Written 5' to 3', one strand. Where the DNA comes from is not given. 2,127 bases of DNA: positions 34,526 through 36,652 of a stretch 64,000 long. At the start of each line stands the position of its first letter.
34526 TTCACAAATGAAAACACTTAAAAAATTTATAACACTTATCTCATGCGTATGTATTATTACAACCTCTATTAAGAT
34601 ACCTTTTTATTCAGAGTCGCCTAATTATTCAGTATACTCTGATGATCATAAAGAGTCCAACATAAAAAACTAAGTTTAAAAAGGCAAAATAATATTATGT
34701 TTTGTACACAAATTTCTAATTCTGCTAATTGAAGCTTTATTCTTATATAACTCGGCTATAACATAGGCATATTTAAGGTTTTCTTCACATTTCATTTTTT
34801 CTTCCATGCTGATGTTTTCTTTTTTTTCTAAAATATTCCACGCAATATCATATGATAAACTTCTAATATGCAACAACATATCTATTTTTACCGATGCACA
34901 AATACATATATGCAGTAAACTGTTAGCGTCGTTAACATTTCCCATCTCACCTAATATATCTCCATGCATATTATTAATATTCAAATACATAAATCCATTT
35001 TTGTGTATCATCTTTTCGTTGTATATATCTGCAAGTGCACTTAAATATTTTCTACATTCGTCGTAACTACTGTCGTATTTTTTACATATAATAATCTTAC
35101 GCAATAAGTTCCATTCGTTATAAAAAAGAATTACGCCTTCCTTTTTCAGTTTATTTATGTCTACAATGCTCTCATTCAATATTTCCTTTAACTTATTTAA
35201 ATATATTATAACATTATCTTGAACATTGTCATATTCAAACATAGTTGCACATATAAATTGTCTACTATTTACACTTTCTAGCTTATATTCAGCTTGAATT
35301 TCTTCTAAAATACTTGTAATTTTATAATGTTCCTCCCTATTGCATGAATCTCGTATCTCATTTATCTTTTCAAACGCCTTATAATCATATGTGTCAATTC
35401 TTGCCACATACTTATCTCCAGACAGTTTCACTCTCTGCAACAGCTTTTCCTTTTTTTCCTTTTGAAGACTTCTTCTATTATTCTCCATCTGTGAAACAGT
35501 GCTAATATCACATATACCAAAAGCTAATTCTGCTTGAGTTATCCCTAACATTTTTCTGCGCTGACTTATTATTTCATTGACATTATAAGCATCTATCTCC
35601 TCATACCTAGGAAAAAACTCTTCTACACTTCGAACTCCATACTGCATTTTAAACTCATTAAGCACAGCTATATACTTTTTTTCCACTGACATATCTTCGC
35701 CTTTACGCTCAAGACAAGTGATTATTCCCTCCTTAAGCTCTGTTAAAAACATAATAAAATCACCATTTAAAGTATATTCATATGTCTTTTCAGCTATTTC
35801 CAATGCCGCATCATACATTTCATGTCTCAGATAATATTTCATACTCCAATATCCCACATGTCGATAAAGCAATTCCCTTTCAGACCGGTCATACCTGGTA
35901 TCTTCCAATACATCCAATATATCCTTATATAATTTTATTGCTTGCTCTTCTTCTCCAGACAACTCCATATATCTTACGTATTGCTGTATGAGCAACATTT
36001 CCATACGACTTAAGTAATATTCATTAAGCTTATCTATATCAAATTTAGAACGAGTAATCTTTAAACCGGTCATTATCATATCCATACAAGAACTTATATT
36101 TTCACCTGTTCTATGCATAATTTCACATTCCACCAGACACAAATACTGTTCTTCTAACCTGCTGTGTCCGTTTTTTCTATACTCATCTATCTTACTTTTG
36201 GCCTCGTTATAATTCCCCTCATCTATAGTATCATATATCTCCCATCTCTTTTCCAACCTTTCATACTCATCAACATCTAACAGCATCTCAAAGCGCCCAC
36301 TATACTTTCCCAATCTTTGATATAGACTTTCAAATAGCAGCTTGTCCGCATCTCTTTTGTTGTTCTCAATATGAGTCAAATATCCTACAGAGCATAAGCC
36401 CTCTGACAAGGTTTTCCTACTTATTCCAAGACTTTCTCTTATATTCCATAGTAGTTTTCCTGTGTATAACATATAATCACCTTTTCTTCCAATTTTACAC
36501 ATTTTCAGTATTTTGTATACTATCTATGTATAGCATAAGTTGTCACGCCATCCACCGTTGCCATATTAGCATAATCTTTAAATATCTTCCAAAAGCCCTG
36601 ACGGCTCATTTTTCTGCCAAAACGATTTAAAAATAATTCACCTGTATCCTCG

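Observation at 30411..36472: Candidate undescribed peptide-sensing cassette: RRNPP-like regulator and exported mini-peptide linked to a LanFEG-like ABC-2 operon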

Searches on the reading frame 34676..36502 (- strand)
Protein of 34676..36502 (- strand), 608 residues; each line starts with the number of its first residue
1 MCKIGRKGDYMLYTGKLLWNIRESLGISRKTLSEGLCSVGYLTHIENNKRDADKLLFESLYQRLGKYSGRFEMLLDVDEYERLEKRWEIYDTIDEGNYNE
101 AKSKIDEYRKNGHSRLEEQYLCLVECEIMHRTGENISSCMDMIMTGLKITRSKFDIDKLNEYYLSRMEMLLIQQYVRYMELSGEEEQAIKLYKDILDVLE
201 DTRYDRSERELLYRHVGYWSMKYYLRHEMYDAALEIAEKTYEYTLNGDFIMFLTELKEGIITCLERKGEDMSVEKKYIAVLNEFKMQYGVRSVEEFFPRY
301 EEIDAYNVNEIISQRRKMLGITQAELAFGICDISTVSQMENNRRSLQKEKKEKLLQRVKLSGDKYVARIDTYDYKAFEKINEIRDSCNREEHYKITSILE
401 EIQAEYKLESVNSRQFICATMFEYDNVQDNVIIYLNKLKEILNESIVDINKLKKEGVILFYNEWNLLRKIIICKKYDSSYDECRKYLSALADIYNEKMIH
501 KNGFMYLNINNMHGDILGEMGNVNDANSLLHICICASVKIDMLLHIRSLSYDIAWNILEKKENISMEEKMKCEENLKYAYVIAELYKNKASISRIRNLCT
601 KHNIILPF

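Call 6: search_protein_families(library=pfam, proteins=[window:34676-36502:-], max_evalue=0.1)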
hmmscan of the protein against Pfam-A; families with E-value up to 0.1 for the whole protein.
window:34676-36502:- (608 aa): 5 families
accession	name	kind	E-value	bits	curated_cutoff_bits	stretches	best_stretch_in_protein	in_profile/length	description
PF01381.28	HTH_3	-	1.7e-10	41.2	23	2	312-350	1-40/55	Helix-turn-helix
PF12844.13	HTH_19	-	0.00097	19.4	30.2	0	15-65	1-52/64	Helix-turn-helix domain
PF14276.11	DUF4363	-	0.003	18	27.5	0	43-110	23-91/107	Domain of unknown function (DUF4363)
PF13560.12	HTH_31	-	0.019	15.7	27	0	315-363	9-59/64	Helix-turn-helix domain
PF13428.12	TPR_14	-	0.036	15.2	23.5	0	172-199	4-31/44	Tetratricopeptide repeat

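Call 7: search_protein_families(library=ncbifam, proteins=[window:34676-36502:-], max_evalue=0.1)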
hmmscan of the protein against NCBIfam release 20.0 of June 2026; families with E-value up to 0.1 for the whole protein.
window:34676-36502:- (608 aa): 2 families
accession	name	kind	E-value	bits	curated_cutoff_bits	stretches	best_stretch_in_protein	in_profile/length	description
TIGR03070.1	couple_hipB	subfamily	0.0021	18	71.65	1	311-346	6-42/58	type II toxin-antitoxin system Y4mF family antitoxin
NF008109.0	PRK10856.1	equivalog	0.0045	16.7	208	0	12-53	13-55/334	cytoskeleton protein RodZ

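Call 8: find_encoding_contigs(protein=window:34676-36502:-, flank=10000, max_places=10)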
Protein window:34676-36502:- (608 aa): 8 contigs read that carry it; 8 places shown.
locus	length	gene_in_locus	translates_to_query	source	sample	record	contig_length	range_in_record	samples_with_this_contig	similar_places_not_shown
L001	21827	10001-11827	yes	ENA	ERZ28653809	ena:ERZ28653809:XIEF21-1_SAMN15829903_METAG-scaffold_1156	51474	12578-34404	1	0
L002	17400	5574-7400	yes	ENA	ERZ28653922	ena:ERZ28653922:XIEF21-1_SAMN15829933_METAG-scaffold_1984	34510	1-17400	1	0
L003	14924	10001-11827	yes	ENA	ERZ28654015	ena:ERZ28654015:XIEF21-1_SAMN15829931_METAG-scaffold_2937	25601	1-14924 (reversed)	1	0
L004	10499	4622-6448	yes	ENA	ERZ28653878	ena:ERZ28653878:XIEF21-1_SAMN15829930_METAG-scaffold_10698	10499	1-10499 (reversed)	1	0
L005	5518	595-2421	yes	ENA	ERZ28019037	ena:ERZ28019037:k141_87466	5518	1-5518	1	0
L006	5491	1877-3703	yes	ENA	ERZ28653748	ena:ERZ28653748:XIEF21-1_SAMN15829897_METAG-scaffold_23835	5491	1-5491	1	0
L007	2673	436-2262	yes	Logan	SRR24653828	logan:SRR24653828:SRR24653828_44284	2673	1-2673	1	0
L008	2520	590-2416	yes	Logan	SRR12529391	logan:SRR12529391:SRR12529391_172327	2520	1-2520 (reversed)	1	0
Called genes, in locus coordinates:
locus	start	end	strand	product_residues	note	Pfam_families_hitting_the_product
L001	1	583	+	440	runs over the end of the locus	PF00919:UPF0004, PF04055:Radical_SAM, PF18693:TRAM_2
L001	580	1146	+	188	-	PF01066:CDP-OH_P_transf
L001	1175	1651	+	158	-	PF02464:CinA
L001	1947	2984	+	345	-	PF00154:RecA_N, PF06745:ATPase (weak), PF08423:Rad51, PF21096:RecA_C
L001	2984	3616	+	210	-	PF21982:RecX_HTH1, PF02631:RecX_HTH2 (weak)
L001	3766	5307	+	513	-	PF12072:RNase_Y_N, PF00013:KH_1 (weak), PF22891:KH_PNO1_2nd (weak), PF01966:HD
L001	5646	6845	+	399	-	PF00155:Aminotran_1_2, PF01041:DegT_DnrJ_EryC1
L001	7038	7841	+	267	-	PF03446:NAD_binding_2, PF03807:F420_oxidored, PF14748:P5CR_dimer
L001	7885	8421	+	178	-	PF28549:NDPSase_N (weak), PF00293:NUDIX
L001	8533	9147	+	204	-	PF01944:SpoIIM (weak)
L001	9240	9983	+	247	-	PF13102:Phage_int_SAM_5 (weak), PF02899:Phage_int_SAM_1, PF13495:Phage_int_SAM_4 (weak), PF00589:Phage_integrase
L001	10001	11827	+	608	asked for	PF01381:HTH_3 (faint)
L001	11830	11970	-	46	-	-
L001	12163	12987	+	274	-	-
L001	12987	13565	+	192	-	-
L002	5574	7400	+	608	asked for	PF01381:HTH_3 (faint)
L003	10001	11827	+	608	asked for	PF01381:HTH_3 (faint)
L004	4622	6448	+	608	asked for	PF01381:HTH_3 (faint)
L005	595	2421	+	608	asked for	PF01381:HTH_3 (faint)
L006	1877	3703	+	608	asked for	PF01381:HTH_3 (faint)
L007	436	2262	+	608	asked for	PF01381:HTH_3 (faint)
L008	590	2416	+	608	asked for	PF01381:HTH_3 (faint)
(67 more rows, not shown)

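Call 10: search_solved_structures(query=window:34676-36502:-, max_evalue=10, show_alignments=2)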
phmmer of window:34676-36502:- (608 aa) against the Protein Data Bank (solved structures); distinct sequences matched with E-value up to 10: 5.
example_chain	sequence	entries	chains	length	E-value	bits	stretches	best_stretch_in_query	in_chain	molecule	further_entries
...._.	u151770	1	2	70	0.0006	21.9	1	303-354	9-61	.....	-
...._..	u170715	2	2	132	0.18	13.8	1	258-343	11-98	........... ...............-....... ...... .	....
6zvh_i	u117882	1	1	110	0.2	13.6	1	261-341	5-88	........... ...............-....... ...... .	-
9rpv_E4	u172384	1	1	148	0.24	13.4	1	258-343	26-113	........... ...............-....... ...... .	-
2fug_1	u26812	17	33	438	1.9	10.4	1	208-240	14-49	NADH-quinone oxidoreductase chain 1 | NADH-QUINONE OXIDOREDUCTASE SUBUNIT 1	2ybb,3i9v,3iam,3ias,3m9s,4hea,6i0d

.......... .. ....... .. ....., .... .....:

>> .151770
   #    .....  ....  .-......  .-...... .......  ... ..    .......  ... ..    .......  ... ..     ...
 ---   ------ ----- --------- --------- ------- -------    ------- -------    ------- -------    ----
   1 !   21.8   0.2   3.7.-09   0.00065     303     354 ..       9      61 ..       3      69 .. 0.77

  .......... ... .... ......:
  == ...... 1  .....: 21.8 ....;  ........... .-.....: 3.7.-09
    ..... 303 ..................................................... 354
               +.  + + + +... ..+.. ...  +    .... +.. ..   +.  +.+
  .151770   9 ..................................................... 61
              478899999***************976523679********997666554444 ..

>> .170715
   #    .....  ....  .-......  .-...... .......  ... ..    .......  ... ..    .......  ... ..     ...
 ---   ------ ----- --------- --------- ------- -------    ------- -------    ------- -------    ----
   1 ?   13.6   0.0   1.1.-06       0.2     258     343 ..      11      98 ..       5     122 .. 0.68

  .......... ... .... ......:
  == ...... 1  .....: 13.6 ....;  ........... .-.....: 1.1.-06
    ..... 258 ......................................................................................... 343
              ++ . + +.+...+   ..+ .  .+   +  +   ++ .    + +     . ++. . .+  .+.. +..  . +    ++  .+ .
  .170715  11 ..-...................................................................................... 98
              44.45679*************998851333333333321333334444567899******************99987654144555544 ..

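Call 11: find_homologous_proteins(query=window:34676-36502:-, max_evalue=0.001)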
Query window:34676-36502:- (608 aa): 34 proteins with E <= 0.001 among 8000 candidates.
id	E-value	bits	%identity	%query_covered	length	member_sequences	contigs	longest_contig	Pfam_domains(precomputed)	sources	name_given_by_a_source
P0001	0.0e+0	1348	100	100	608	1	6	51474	PF01381.29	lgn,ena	-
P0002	0.0e+0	1347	100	100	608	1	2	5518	PF01381.29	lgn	-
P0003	0.0e+0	1339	100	100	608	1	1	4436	PF01381.29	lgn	-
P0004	0.0e+0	1336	99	100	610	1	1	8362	PF01381.29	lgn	-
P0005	0.0e+0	1322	100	98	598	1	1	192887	PF01381.29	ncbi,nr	ncbi:MAG: helix-turn-helix transcriptional regulator [Lachnospiraceae bacterium]|nr:helix-turn-helix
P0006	0.0e+0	1046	80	100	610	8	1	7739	PF01381.29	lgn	-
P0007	2.7e-294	996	99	75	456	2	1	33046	PF01381.29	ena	-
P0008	7.5e-174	598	49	98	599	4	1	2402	PF01381.29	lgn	-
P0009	1.8e-173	597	49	98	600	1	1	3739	PF01381.29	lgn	-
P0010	1.0e-172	594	49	98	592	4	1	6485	PF01381.29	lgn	-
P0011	3.1e-171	589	49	98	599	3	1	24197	PF01381.29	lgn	-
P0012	2.0e-169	583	49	98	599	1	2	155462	PF01381.29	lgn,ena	-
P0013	4.5e-169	582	49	98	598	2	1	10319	PF01381.29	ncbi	-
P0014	2.4e-168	580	49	98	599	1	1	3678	PF01381.29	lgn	-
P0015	6.5e-168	578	49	98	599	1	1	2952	PF01381.29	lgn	-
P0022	4.4e-160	552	47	98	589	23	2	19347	PF01381.29,PF13428.13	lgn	-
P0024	3.3e-157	543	46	97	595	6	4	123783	PF01381.29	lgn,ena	-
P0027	3.4e-149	516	44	98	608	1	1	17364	PF12844.14,PF01381.29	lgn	-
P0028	1.3e-148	514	43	98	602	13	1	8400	PF13424.13,PF13428.13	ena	-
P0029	1.8e-146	507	45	98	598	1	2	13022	PF01381.29,PF13560.13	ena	-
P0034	4.5e-111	391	36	97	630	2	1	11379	PF14559.13,PF01381.29,PF13428.13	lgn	-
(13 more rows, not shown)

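Call 13: find_encoding_contigs(protein=P0012, flank=9000, max_places=2)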
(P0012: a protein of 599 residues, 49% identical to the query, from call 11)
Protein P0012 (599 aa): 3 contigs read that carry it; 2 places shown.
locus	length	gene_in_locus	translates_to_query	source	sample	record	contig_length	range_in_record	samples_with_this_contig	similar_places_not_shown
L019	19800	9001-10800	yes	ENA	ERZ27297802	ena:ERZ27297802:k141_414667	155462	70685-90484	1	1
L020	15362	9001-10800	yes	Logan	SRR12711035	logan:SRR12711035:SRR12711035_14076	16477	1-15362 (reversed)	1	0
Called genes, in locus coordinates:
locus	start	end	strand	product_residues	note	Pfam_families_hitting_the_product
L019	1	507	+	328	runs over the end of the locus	-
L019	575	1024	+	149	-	PF14343:PrcB_C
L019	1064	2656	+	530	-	PF12673:SipL, PF01476:LysM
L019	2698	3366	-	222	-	-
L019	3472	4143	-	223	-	PF00392:GntR, PF07729:FCD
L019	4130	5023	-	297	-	PF00288:GHMP_kinases_N, PF08544:GHMP_kinases_C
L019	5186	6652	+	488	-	PF03323:GerA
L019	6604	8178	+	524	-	PF03845:Spore_permease, PF25198:Spore_GerAC_N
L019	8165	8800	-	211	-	PF09551:Spore_II_R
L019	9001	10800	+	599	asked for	PF01381:HTH_3 (weak)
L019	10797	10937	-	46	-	-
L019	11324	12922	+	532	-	PF00664:ABC_membrane, PF00005:ABC_tran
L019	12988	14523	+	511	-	PF13353:Fer4_12 (faint), PF04055:Radical_SAM, PF12836:HHH_3 (weak)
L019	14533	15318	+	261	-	PF13566:DUF4130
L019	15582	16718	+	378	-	-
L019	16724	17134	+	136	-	PF09148:DUF1934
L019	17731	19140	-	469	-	PF02743:dCache_1, PF00990:GGDEF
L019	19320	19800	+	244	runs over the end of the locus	PF01553:Acyltransferase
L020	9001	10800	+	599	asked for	PF01381:HTH_3 (weak)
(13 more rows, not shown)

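Call 14: find_encoding_contigs(protein=P0024, flank=9000, max_places=2)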
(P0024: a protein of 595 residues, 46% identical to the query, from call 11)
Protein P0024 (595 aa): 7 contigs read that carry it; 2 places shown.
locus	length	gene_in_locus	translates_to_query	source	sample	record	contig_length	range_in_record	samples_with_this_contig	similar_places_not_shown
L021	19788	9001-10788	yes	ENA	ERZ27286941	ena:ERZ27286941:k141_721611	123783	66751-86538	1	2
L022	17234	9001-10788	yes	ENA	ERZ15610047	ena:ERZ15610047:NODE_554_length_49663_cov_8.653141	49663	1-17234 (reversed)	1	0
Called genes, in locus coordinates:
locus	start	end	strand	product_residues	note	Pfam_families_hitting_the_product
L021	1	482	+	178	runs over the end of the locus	PF00156:Pribosyltran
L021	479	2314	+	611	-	PF06480:FtsH_ext, PF00004:AAA, PF17862:AAA_lid_3, PF01434:Peptidase_M41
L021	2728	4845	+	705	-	PF02903:Alpha-amylase_N, PF00128:Alpha-amylase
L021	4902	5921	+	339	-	PF01757:Acyl_transf_3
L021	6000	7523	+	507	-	PF03062:MBOAT, PF13813:MBOAT_2 (weak)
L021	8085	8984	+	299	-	-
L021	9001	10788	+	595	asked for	PF01381:HTH_3 (faint)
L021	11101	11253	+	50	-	-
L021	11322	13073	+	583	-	PF13353:Fer4_12, PF04055:Radical_SAM, PF13186:SPASM (faint)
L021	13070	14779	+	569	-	PF00664:ABC_membrane, PF00005:ABC_tran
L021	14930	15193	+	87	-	PF13711:DUF4160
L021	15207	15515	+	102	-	-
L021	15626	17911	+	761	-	PF16875:Glyco_hydro_36N, PF02065:Melibiase, PF16874:Glyco_hydro_36C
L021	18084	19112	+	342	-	PF00356:LacI, PF00532:Peripla_BP_1, PF13377:Peripla_BP_3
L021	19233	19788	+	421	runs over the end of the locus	PF07221:GlcNAc_2-epim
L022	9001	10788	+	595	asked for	PF01381:HTH_3 (faint)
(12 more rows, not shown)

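Call 20: find_related_loci(query=A1, collection=genome_contigs, flank=7000)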
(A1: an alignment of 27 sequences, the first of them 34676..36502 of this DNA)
Query A1 (608 aa) in genome_contigs; peptide patterns used: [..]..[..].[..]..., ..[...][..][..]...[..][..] (x = any residue, [..] = any of these).
58 stretches matched a pattern; 4 encode a relative of the query (tblastn E <= 1e-3); 3 distinct loci.
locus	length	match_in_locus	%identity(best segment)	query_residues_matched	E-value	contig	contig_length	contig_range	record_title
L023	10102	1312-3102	48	11-606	2e-171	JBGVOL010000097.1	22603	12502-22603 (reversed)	MAG: Lachnospiraceae bacterium isolate fecal_MAG_211 fecal_MAG_211_contig_0097, whole genome shotgun sequence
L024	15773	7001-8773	47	8-604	6e-168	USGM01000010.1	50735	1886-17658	uncultured Lachnospiraceae bacterium isolate UMGS1691 genome assembly, contig: NODE_103_length_50735_cov_3.560497, whole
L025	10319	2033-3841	49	6-608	2e-176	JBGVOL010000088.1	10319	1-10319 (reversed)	MAG: Lachnospiraceae bacterium isolate fecal_MAG_211 fecal_MAG_211_contig_0088, whole genome shotgun sequence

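Call 28: find_related_loci(query=A1, collection=metagenome_contigs, flank=7000)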
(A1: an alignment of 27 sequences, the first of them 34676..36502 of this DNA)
Query A1 (608 aa) in metagenome_contigs; peptide patterns used: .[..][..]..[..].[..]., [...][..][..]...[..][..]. (x = any residue, [..] = any of these).
204 stretches matched a pattern; 32 encode a relative of the query (tblastn E <= 1e-3); 31 distinct loci.
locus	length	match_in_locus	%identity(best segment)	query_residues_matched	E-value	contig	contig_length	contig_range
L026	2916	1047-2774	48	8-589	2e-170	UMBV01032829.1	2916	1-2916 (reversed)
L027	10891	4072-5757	38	11-604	2e-121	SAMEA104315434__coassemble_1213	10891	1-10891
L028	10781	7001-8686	39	11-604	1e-120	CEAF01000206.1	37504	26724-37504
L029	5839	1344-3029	38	11-604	5e-119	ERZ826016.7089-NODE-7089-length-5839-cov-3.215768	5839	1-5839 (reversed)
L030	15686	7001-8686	38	11-604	9e-119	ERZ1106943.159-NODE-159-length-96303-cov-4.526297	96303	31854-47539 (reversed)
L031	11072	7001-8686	38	11-604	2e-118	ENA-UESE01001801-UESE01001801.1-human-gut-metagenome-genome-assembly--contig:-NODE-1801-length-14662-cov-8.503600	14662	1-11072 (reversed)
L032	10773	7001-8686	38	11-604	4e-118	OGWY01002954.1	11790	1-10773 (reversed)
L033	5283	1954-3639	38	11-604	2e-118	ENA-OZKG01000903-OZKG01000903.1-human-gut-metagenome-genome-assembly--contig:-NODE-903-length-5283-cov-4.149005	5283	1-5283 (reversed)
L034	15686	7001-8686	38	11-604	6e-118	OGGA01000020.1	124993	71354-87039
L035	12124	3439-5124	38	11-604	6e-118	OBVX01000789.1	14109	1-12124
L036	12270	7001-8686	38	11-604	6e-118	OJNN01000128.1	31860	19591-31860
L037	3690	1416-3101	37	11-604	3e-120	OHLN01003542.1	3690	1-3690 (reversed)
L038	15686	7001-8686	38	11-604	3e-117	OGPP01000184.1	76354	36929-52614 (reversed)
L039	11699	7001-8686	39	11-604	3e-120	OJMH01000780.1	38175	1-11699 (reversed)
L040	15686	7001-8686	38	11-604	5e-118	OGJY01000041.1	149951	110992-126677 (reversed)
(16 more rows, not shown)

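Call 33: predict_structure(alignment_id=A1)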
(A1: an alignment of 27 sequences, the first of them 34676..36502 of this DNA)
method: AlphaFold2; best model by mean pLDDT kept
length: 608 residues; sequences in the alignment: 27
mean_pLDDT: 91.2   pTM: 0.91
mean pLDDT of the five models: 91.2, 89.2, 89.0, 88.8, 88.7
residues with pLDDT >= 90: 457; 70-90: 132; 50-70: 9; < 50: 10
segments of 3 or more residues with pLDDT < 50: 1-10
pLDDT, mean of each block of 10 residues (from residue 1): 30 81 96 96 92 93 93 93 94 96 96 90 97 97 97 93 96 98 97 97 93 96 98 98 95 97 97 96 96 92 92 92 95 94 88 92 87 87 84 86 84 90 67 84 84 81 93 91 91 84 90 94 96 94 93 97 94 97 93 96 90
secondary structure, 60 per line:
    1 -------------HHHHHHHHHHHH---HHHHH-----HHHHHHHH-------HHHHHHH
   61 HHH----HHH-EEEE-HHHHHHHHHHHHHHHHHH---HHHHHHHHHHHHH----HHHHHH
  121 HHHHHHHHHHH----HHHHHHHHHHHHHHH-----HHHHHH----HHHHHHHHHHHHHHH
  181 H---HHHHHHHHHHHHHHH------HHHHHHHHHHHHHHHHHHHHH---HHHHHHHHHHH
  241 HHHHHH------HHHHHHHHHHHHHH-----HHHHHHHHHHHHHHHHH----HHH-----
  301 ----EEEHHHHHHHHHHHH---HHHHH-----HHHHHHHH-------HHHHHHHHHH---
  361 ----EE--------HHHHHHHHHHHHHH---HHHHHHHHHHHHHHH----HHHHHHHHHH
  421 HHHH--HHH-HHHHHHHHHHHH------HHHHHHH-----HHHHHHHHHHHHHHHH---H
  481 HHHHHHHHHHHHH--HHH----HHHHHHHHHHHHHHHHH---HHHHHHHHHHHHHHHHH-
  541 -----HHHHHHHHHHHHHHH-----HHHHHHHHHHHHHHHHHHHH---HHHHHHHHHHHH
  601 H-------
elements in order: H14-25 H29-33 H39-46 H54-63 E72-75 H77-94 H98-110 H115-131 H136-150 H156-161 H166-181 H185-199 H206-226 H230-246 H253-266 H272-288 E305-307 H308-319 H323-327 H333-340 H348-357 H375-388 H392-406 H411-424 H431-442 H449-455 H461-476 H480-493 H503-519 H523-539 H546-560 H566-585 H589-601

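Call 34: find_encoding_contigs(protein=P0034, flank=8000, max_places=1)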
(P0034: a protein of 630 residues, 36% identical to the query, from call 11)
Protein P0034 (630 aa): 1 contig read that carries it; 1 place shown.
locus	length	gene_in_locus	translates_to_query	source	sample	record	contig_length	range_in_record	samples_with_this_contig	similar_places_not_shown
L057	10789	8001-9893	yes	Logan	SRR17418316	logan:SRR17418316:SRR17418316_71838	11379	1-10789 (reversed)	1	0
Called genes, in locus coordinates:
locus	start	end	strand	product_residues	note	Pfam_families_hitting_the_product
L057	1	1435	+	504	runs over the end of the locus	PF00672:HAMP, PF00512:HisKA, PF02518:HATPase_c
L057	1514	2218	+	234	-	-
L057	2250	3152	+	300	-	PF01584:CheW, PF00072:Response_reg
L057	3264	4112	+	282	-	-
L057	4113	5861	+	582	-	-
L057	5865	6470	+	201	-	PF00117:GATase, PF07685:GATase_3 (weak), PF01174:SNO (weak), PF07722:Peptidase_C26 (faint)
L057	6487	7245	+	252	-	PF00977:His_biosynth, PF00478:IMPDH (faint), PF01207:Dus (weak), PF05690:ThiG (faint), PF02581:TMP-TENI (faint), PF01180:DHO_dh (faint), PF03060:NMO (faint)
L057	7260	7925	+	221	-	PF03167:UDG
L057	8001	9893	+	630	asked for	PF01381:HTH_3 (faint), PF14559:TPR_19 (faint), PF13428:TPR_14 (faint)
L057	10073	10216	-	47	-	-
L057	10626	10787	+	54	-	?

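Call 35: find_encoding_contigs(protein=P0027, flank=8000, max_places=1)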
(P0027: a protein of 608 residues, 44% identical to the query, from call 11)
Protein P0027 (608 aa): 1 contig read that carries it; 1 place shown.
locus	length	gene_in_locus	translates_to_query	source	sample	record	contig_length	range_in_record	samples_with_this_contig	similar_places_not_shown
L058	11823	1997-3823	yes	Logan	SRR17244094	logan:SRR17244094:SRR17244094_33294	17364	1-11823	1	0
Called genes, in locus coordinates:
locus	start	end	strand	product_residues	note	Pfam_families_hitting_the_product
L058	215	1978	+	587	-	PF08439:Peptidase_M3_N (weak), PF01432:Peptidase_M3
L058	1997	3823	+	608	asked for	PF01381:HTH_3 (faint), PF12844:HTH_19 (faint)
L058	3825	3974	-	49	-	-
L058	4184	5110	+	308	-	PF16924:DpaA_N (weak), PF01262:AlaDh_PNT_C (weak), PF01488:Shikimate_DH (weak)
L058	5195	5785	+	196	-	PF02441:Flavoprotein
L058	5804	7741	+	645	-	PF13522:GATase_6, PF13537:GATase_7, PF00733:Asn_synthase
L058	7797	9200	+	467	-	PF26018:BSH_RND_rel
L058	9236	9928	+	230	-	PF01168:Ala_racemase_N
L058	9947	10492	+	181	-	PF04472:SepF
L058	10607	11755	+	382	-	PF13685:Fe-ADH_2 (faint), PF01761:DHQ_synthase, PF24621:DHQS_C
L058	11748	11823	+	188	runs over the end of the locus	PF01252:Peptidase_A8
